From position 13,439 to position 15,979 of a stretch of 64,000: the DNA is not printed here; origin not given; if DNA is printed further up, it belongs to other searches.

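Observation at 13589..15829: Cytochrome P450 fused to tandem cyclic-nucleotide-binding domains, with a non-canonical I-helix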

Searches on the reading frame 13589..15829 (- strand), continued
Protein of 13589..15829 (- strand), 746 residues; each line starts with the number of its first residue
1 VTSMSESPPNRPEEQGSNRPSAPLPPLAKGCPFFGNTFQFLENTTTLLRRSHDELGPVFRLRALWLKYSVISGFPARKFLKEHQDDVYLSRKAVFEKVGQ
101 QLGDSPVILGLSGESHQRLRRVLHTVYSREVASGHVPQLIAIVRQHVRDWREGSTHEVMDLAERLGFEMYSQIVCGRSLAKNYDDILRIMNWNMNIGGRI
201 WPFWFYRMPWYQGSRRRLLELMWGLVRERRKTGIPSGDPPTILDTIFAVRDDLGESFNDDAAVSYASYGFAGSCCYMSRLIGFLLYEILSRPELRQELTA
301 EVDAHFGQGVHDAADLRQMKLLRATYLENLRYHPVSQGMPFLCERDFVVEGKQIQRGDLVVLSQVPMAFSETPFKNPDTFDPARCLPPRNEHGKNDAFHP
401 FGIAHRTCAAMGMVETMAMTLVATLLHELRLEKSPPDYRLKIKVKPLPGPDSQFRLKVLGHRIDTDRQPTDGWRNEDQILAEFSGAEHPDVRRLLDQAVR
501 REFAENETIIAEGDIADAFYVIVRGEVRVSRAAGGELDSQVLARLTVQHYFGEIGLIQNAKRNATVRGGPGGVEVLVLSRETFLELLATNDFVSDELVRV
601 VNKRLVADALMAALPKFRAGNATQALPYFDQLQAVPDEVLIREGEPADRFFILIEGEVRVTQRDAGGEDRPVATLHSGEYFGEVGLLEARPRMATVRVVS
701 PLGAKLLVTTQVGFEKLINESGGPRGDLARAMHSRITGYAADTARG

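Call 36: search_protein_representatives(protein=window:13589-15829:-)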
Query: 746 residues. Proteins with E-value up to 0.001 (for the whole library): 27447; up to 1e-10: 4386; up to 1e-30: 312. The best 150 are listed.
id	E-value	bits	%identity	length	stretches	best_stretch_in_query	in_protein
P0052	3.9e-193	660.2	46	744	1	21-737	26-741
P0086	1.1e-185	635.5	43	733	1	21-736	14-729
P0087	1.9e-176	605.1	43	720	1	20-740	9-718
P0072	1.9e-172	591.8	42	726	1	16-736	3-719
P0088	3.1e-161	554.7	42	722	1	53-736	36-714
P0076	8.4e-159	546.7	48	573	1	161-736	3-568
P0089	7.4e-156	537.0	39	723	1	22-733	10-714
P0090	1.8e-146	505.9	40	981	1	15-732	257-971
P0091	1.7e-143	496.1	37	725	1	22-738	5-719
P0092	5.1e-135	468.1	37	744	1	23-736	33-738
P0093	2.4e-128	446.0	37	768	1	24-738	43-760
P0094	1.9e-126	439.7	34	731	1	23-738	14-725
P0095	2.2e-126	439.5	36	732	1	24-738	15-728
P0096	5.1e-123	428.4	34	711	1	32-734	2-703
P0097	2.2e-122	426.3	35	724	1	23-738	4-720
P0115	1.2e-100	354.5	32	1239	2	8-739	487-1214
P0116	6.2e-100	352.1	41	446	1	25-467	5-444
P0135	8.3e-80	285.5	29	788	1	17-701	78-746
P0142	5.8e-73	262.9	33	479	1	12-477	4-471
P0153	1.1e-63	232.3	30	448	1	26-463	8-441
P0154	1.2e-63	232.1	30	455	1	21-461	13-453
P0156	9.0e-63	229.2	29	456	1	20-462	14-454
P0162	6.8e-61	223.0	29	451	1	24-462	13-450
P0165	5.3e-59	216.8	31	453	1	25-462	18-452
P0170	1.1e-56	209.1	30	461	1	18-462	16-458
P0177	4.6e-55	203.7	29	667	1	32-470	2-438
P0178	1.4e-54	202.1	30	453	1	20-461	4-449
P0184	9.9e-54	199.3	34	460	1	18-451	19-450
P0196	7.9e-51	189.7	30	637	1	18-458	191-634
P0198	1.1e-50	189.2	30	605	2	19-461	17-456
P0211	1.5e-46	175.6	28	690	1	18-462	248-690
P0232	6.8e-44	166.8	28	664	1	24-458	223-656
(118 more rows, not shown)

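Call 37: search_protein_families(library=pfam, proteins=[P0090, P0115, P0196, P0211, P0232, P0177, P0198, P0135, P0093], max_evalue=0.001)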
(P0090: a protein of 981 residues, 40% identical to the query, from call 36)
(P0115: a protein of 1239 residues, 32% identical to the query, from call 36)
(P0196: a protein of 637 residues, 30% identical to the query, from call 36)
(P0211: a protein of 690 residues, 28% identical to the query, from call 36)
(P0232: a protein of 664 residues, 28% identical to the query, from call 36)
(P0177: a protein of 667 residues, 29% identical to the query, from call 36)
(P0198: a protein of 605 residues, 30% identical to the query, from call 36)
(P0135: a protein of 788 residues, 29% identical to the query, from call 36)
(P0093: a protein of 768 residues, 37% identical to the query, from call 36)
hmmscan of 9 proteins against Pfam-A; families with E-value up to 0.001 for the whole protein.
P0090 (981 aa): 2 families
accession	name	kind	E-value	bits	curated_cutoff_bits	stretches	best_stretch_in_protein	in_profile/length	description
PF00027.35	cNMP_binding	-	1e-38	131.6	27.5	2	874-959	5-88/89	Cyclic nucleotide-binding domain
PF00067.27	p450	-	1.5e-23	83.8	22.8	1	461-667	217-429/462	Cytochrome P450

P0115 (1239 aa): 2 families
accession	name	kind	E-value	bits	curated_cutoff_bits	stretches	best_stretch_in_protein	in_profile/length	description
PF00067.27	p450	-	6e-56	190.6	22.8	2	29-445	2-435/462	Cytochrome P450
PF00027.35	cNMP_binding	-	4.5e-43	145.6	27.5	2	1107-1193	2-86/89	Cyclic nucleotide-binding domain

P0196 (637 aa): 2 families
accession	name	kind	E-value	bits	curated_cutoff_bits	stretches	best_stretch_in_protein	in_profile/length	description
PF00067.27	p450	-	3.9e-51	174.7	22.8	1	203-622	6-449/462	Cytochrome P450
PF05719.16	GPP34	-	3.1e-24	86.6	29.1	1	2-173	30-200/201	Golgi phosphoprotein 3 (GPP34)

P0211 (690 aa): 2 families
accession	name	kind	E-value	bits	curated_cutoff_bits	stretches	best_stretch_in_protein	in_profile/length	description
PF00067.27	p450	-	1e-47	163.4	22.8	1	256-663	2-438/462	Cytochrome P450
PF05719.16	GPP34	-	3e-33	116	29.1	1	8-188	1-175/201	Golgi phosphoprotein 3 (GPP34)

P0232 (664 aa): 2 families
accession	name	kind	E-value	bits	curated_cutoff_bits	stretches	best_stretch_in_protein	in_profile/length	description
PF00067.27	p450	-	5.4e-49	167.6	22.8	1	224-641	1-446/462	Cytochrome P450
PF05719.16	GPP34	-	1.8e-37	129.8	29.1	1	20-216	2-199/201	Golgi phosphoprotein 3 (GPP34)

P0177 (667 aa): 2 families
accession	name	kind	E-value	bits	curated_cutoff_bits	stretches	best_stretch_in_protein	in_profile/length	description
PF00067.27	p450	-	1.1e-37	130.4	22.8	1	205-403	234-438/462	Cytochrome P450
PF01852.25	START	-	2e-05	24.5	22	1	532-639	94-204/207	START domain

P0198 (605 aa): 2 families
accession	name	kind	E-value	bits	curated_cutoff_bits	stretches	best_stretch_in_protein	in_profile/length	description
PF00067.27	p450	-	4.4e-34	118.5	22.8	1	25-431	4-439/462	Cytochrome P450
PF00027.35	cNMP_binding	-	9.7e-18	64.4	27.5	1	493-556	5-68/89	Cyclic nucleotide-binding domain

P0135 (788 aa): 2 families
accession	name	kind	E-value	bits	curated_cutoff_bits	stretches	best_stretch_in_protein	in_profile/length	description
PF00027.35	cNMP_binding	-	4.6e-42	142.3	27.5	2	678-763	2-88/89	Cyclic nucleotide-binding domain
PF00067.27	p450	-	3.3e-32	112.3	22.8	1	266-497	208-445/462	Cytochrome P450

P0093 (768 aa): 2 families
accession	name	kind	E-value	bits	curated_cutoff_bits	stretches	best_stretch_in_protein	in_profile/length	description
PF00067.27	p450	-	2.3e-46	159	22.8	1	44-463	1-444/462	Cytochrome P450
PF00027.35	cNMP_binding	-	5.7e-37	126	27.5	2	654-742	3-88/89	Cyclic nucleotide-binding domain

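Call 38: list_cluster_members(proteins=[P0153, P0154, P0156, P0162, P0165, P0170, P0178, P0184, P0142, P0116])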
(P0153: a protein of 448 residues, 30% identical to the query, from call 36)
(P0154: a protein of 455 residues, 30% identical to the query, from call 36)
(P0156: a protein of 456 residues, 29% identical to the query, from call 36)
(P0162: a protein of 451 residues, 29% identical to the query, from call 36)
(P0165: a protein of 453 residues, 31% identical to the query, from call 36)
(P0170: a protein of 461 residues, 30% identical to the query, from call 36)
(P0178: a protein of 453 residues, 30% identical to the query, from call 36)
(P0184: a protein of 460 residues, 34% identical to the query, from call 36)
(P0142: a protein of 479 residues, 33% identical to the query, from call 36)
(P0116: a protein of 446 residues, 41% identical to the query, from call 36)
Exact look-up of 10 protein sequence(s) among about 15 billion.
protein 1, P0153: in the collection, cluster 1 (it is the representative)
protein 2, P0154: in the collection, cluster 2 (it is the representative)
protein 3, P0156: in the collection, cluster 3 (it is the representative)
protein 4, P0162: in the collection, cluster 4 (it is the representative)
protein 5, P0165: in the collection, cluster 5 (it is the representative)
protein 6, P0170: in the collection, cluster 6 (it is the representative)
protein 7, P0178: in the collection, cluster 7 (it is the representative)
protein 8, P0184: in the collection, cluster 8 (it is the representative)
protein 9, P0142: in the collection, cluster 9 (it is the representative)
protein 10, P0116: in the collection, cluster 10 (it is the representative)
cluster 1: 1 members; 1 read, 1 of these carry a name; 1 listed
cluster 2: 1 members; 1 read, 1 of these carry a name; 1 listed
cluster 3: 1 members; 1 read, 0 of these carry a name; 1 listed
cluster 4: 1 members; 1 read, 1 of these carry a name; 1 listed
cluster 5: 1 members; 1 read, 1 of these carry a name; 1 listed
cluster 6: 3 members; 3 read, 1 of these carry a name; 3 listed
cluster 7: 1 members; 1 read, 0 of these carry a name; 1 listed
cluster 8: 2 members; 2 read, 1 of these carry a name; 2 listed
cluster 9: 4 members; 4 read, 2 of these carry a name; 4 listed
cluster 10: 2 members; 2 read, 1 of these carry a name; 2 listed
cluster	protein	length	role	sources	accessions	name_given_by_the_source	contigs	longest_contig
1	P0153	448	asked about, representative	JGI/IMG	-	cytochrome P450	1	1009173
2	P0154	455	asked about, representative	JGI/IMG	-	cytochrome P450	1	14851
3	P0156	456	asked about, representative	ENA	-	-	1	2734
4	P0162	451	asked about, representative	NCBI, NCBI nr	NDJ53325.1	MAG: cytochrome P450 [Chloroflexi bacterium] | cytochrome P450 [Chloroflexota bacterium]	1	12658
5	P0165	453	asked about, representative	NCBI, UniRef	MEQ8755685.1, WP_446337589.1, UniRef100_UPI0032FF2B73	MAG: cytochrome P450 [Coleofasciculus sp. G1-WW12-02] | cytochrome P450 n=1 Tax=Coleofasciculus sp. G1-WW12-02 TaxID=3068483 RepID=UPI0032FF2B73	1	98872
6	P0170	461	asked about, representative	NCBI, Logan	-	-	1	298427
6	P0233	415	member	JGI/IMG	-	cytochrome P450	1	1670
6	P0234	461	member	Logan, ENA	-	-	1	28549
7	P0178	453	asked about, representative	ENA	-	-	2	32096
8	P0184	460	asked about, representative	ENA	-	-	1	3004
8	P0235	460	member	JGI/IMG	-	cytochrome P450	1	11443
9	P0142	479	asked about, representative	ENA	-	-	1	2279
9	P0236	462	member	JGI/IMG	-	cytochrome P450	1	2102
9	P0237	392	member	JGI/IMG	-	cytochrome P450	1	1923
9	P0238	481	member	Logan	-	-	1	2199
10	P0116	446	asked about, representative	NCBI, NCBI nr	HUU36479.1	MAG TPA: cytochrome P450, partial [Vicinamibacterales bacterium] | cytochrome P450 [Vicinamibacterales bacterium]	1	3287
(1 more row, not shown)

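Call 39: search_solved_structures(query=P0165, max_evalue=1e-20)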
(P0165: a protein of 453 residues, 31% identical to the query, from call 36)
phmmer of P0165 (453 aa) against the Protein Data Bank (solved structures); distinct sequences matched with E-value up to 1e-20: 49.
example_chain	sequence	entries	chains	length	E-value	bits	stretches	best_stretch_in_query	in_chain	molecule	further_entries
7tef_A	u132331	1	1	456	7e-38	133.8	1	25-427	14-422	Cytochrome P450 51B1 Cyp51B1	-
7jj1_A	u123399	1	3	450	1.4e-37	132.8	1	17-430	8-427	Cytochrome P450 51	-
6mi0_A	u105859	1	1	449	1.4e-37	132.8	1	17-430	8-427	Cytochrome P450 51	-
9bat_A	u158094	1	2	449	1.7e-37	132.6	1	18-424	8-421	Lanosterol 14-alpha demethylase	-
6mcw_A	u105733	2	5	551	2.8e-37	131.9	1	17-430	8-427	Cytochrome P450 51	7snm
1u13_A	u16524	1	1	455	9e-36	126.9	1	27-427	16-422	Cytochrome P450 51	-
1x8v_A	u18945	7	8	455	9.1e-36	126.9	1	27-427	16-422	Cytochrome P450 51 | STEROL 14ALPHA-DEMETHYLASE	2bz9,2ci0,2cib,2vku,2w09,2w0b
2w0a_A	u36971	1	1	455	1.1e-35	126.6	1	27-427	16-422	CYTOCHROME P450 51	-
1e9x_A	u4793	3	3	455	4.5e-35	124.6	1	27-427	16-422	CYTOCHROME P450 51-LIKE RV0764C | CYTOCHROME P450 51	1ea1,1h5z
2ve3_A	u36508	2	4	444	2.8e-30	108.8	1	12-443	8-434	PUTATIVE CYTOCHROME P450 120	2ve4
8yqo_A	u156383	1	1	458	8.7e-30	107.2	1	14-421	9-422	Lanosterol 14-alpha demethylase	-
4uhl_A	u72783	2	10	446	1.8e-29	106.1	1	15-421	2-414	STEROL 14-ALPHA DEMETHYLASE | Lanosterol 14-alpha demethylase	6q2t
8ss0_A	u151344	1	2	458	2.1e-29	105.9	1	14-421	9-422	Lanosterol 14-alpha demethylase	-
8sbi_A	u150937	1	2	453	2.3e-29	105.8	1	14-421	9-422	Lanosterol 14-alpha demethylase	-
6uez_A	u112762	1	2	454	2.3e-29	105.8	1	14-421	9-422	Lanosterol 14-alpha demethylase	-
9wat_A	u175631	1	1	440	4.7e-28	101.4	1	19-424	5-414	Cytochrome P450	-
3dbg_A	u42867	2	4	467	1.6e-27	99.7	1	17-421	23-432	Putative cytochrome P450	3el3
5veu_A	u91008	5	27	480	3.9e-24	88.5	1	233-411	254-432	Cytochrome P450 3A5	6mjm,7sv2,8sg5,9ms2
7lad_A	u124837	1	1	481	3.9e-24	88.5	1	233-411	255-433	Cytochrome P450 3A5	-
5vcd_A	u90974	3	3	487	9.4e-24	87.3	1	228-412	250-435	Cytochrome P450 3A4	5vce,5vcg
8gk3_A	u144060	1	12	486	1.1e-23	87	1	233-416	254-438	Cytochrome P450 3A7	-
7mk8_A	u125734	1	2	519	1.4e-23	86.7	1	233-416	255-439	Isoform 2 of Cytochrome P450 3A7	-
6ma7_A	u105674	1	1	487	1.7e-23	86.5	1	218-411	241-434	Cytochrome P450 3A4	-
9yk4_A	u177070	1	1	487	4.1e-23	85.2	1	229-412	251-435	Cytochrome P450 3A4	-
4ny4_A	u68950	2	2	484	4.4e-23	85.1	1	229-411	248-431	Cytochrome P450 3A4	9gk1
1w0e_A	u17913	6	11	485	4.4e-23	85.1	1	229-411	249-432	CYTOCHROME P450 3A4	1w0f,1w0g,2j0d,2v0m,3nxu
1tqn_A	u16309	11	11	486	4.4e-23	85.1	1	229-411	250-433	cytochrome P450 3A4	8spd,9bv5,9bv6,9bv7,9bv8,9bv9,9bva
7lxl_A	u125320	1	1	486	4.4e-23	85.1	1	229-411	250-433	Cytochrome P450 3A4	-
3tjs_A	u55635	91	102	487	4.4e-23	85.1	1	229-411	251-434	Cytochrome P450 3A4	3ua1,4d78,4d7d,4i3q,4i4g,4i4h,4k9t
4d6z_A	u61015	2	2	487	6.2e-23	84.6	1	229-411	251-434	CYTOCHROME P450 3A4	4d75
7kvk_A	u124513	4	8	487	1.6e-22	83.3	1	229-411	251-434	Cytochrome P450 3A4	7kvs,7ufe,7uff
5em4_A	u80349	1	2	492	3.8e-22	82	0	217-427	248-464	Cytochrome P450 2B4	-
1suo_A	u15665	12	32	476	3.9e-22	81.9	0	217-427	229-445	Cytochrome P450 2B4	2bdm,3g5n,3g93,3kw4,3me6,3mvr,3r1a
1po5_A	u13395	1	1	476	3.9e-22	81.9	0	217-427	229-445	Cytochrome P450 2B4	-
2q6n_A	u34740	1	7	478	4e-22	81.9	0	217-428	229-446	Cytochrome P450 2B4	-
5iut_A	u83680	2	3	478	4e-22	81.9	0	217-428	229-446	Cytochrome P450 2B4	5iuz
3tk3_A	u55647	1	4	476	1.9e-21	79.6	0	217-427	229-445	Cytochrome P450 2B4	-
7f3h_A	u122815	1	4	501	2.5e-21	79.3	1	114-452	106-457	Bifunctional cytochrome P450/NADPH--P450 reductase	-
4r20_A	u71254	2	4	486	2.9e-21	79.1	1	218-420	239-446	Cytochrome P450 family 17 polypeptide 2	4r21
4mgj_A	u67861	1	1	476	3.4e-21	78.8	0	217-427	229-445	Cytochrome P450 2B4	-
6bww_A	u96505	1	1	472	3.6e-21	78.8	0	217-427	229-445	Cytochrome P450 2B4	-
7f3w_A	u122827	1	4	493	4.1e-21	78.6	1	113-452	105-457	cytochrome P450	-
5e0e_A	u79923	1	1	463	4.7e-21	78.4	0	216-423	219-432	Cytochrome P450 family 2 subfamily B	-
4h1n_A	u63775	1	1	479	5.2e-21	78.2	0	217-428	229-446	Cytochrome P450 2B4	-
7p6l_B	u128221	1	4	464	5.9e-21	78.1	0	215-449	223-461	Bifunctional cytochrome P450/NADPH--P450 reductase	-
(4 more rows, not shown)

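Call 40: search_solved_structures(query=P0153, max_evalue=1e-20)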
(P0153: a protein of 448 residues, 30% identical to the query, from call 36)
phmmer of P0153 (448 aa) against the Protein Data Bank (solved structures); distinct sequences matched with E-value up to 1e-20: 26.
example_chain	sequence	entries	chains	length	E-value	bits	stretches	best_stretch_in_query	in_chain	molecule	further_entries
7jj1_A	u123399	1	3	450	3.6e-38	134.7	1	11-413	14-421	Cytochrome P450 51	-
6mi0_A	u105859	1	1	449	3.7e-38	134.6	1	11-413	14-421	Cytochrome P450 51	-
6mcw_A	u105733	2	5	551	5.3e-38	134.1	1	11-414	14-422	Cytochrome P450 51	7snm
6q2c_A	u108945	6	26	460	5.8e-31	110.9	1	10-418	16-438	Obtusifoliol 14alphademethylase | Obtusifoliol 14alphademethylase, putative | sterol 14a-demethylase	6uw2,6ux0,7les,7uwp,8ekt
2ve3_A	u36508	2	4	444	8.8e-29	103.7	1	11-436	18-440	PUTATIVE CYTOCHROME P450 120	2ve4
9bat_A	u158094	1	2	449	5.9e-27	97.7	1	10-411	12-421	Lanosterol 14-alpha demethylase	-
7wzl_A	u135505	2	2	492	1.2e-26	96.7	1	6-405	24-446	Putative cytochrome P450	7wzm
9wat_A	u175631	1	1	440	1.5e-26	96.4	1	11-411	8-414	Cytochrome P450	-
3dbg_A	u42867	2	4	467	2.3e-26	95.8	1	5-404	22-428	Putative cytochrome P450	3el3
8ss0_A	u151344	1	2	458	4.9e-25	91.4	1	11-411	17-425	Lanosterol 14-alpha demethylase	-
6uez_A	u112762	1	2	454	4.9e-25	91.4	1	11-411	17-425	Lanosterol 14-alpha demethylase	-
8sbi_A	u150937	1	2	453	5.1e-25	91.4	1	11-411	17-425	Lanosterol 14-alpha demethylase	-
7p6l_B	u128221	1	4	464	2.4e-24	89.1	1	7-423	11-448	Bifunctional cytochrome P450/NADPH--P450 reductase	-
3jus_A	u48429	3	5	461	4.3e-24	88.3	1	11-411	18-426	Lanosterol 14-alpha demethylase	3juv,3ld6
8yqo_A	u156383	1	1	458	4.4e-24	88.3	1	11-411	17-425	Lanosterol 14-alpha demethylase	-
9wuk_A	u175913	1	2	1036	5.5e-23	84.6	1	13-425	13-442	bifunctional cytochrome P450/NADPH--P450 reductase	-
9wuc_A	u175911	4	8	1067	5.6e-23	84.6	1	13-426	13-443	bifunctional cytochrome P450/NADPH--P450 reductase | SoP450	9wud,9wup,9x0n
7f3h_A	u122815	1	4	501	2.3e-22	82.6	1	27-440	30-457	Bifunctional cytochrome P450/NADPH--P450 reductase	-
8hkj_A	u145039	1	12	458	3.4e-22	82.1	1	15-440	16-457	Bifunctional cytochrome P450/NADPH--P450 reductase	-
7f3w_A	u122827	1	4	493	4.8e-22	81.5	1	27-440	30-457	cytochrome P450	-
7tef_A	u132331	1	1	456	6.4e-22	81.1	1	17-415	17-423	Cytochrome P450 51B1 Cyp51B1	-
3npl_A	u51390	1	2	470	6.1e-21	77.9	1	5-440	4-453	Bifunctional P-450/NADPH-P450 reductase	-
5dyp_A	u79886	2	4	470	9.2e-21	77.3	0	6-440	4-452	Bifunctional P-450/NADPH-P450 reductase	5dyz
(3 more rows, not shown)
